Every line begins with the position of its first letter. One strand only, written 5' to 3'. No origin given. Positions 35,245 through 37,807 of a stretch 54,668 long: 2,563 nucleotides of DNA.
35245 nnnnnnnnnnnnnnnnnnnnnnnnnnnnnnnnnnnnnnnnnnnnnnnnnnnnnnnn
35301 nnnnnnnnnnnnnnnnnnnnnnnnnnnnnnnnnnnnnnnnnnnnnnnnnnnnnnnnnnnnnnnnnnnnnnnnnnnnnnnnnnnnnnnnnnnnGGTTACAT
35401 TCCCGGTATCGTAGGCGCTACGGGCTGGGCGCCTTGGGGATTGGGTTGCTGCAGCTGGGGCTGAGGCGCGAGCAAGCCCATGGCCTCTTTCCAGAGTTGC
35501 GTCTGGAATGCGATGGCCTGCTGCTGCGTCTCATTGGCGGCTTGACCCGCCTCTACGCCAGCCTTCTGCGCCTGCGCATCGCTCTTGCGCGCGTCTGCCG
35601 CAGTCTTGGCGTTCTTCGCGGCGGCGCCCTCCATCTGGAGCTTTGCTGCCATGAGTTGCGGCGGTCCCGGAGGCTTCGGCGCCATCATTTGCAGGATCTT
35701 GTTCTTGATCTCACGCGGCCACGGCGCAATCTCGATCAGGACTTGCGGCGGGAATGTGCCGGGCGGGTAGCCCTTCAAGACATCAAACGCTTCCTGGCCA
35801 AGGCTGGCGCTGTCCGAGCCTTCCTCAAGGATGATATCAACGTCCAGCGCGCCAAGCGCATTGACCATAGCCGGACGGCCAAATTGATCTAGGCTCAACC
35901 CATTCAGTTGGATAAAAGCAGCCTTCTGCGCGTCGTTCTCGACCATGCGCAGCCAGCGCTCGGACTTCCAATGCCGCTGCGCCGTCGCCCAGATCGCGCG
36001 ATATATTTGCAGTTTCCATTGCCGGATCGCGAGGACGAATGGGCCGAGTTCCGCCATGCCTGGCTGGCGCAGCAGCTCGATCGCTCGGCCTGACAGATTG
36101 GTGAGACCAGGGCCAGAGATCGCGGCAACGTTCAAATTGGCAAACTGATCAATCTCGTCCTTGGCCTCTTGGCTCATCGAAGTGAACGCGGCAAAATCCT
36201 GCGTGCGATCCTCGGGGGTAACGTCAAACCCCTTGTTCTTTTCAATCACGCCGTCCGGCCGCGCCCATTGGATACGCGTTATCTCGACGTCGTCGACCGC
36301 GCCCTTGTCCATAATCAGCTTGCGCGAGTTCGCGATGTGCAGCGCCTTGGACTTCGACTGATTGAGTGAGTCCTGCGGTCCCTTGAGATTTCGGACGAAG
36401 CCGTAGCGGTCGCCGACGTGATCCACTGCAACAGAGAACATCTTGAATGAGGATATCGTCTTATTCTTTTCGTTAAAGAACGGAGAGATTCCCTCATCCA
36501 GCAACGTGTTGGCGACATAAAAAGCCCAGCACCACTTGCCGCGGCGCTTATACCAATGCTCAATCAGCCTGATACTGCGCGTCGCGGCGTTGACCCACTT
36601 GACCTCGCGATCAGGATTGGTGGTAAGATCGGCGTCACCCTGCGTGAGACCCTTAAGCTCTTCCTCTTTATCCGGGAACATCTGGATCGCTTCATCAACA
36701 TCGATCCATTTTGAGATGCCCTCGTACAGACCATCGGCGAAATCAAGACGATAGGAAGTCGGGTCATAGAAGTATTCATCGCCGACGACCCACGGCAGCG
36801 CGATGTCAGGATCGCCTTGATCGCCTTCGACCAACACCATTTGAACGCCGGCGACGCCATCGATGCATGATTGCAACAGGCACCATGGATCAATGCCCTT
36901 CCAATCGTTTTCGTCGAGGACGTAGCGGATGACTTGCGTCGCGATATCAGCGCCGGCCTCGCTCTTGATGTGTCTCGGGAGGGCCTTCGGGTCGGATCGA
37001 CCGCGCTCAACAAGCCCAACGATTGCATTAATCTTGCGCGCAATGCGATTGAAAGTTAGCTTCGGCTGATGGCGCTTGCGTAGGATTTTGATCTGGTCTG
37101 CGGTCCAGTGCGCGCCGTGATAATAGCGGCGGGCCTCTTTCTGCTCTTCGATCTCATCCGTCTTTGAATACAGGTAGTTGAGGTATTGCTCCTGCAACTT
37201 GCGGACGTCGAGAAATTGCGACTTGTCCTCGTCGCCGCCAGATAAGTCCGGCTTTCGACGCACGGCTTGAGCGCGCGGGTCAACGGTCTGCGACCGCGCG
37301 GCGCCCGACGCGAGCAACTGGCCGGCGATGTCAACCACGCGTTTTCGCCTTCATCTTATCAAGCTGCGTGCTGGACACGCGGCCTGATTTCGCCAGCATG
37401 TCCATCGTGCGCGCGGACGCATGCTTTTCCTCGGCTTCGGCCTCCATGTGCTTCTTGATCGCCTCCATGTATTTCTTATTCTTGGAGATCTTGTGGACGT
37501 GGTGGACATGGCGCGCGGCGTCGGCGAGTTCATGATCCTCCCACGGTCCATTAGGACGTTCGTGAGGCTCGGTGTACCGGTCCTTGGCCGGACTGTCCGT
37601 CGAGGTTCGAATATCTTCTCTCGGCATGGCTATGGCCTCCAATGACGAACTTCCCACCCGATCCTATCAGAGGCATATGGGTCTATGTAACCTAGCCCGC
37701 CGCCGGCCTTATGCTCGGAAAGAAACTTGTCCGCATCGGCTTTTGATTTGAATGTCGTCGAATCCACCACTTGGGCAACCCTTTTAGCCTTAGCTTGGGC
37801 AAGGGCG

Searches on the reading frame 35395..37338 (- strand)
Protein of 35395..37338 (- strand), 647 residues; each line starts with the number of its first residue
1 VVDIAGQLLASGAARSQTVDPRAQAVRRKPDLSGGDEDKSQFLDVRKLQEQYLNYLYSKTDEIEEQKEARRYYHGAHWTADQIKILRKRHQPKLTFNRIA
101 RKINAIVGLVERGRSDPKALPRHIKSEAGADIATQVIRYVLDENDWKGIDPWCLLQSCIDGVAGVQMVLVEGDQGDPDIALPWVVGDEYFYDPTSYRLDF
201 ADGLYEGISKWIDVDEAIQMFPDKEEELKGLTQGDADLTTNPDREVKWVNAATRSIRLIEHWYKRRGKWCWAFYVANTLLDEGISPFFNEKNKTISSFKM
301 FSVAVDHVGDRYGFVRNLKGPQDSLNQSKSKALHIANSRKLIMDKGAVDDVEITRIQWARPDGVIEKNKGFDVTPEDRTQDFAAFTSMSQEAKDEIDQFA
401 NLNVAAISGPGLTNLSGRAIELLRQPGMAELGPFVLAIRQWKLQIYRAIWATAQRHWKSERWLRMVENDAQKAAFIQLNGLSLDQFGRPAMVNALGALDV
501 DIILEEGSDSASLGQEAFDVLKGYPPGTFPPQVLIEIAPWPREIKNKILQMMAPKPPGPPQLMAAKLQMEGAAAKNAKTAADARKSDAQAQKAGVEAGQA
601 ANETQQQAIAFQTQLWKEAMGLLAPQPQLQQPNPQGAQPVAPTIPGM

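Call 37: search_protein_families(library=phrogs, proteins=[window:35395-37338:-], max_evalue=0.001)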
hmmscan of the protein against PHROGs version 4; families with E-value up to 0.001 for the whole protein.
window:35395-37338:- (647 aa): 3 families
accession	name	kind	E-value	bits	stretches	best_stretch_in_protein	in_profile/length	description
phrog_156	-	head and packaging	1.4e-87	295.7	1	46-625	13-663/681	portal protein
phrog_18470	-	head and packaging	4.6e-06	26.9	1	58-224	34-201/232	portal protein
phrog_32380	-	unknown function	0.00067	20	0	45-143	3-101/287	-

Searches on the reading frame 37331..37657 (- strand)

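Call 3: search_protein_families(library=pfam, proteins=[window:37331-37657:-], max_evalue=1)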
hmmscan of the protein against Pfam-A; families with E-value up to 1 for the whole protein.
window:37331-37657:- (108 aa): 0 families

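Call 4: search_protein_families(library=phrogs, proteins=[window:37331-37657:-], max_evalue=0.01)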
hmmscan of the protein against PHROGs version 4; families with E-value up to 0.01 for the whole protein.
window:37331-37657:- (108 aa): 1 family
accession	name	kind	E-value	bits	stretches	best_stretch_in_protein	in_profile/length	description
phrog_7655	-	DNA, RNA and nucleotide metabolism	0.0042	16.9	1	41-102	242-300/551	RecE-like recombination exonuclease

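Call 75: search_protein_families(library=ncbifam, proteins=[window:37331-37657:-], max_evalue=0.01)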
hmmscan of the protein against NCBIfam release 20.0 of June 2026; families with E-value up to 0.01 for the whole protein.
window:37331-37657:- (108 aa): 0 families

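Call 100: search_protein_families(library=padloc, proteins=[window:37331-37657:-], max_evalue=0.01)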
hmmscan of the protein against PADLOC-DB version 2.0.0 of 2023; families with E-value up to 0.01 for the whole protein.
window:37331-37657:- (108 aa): 0 families
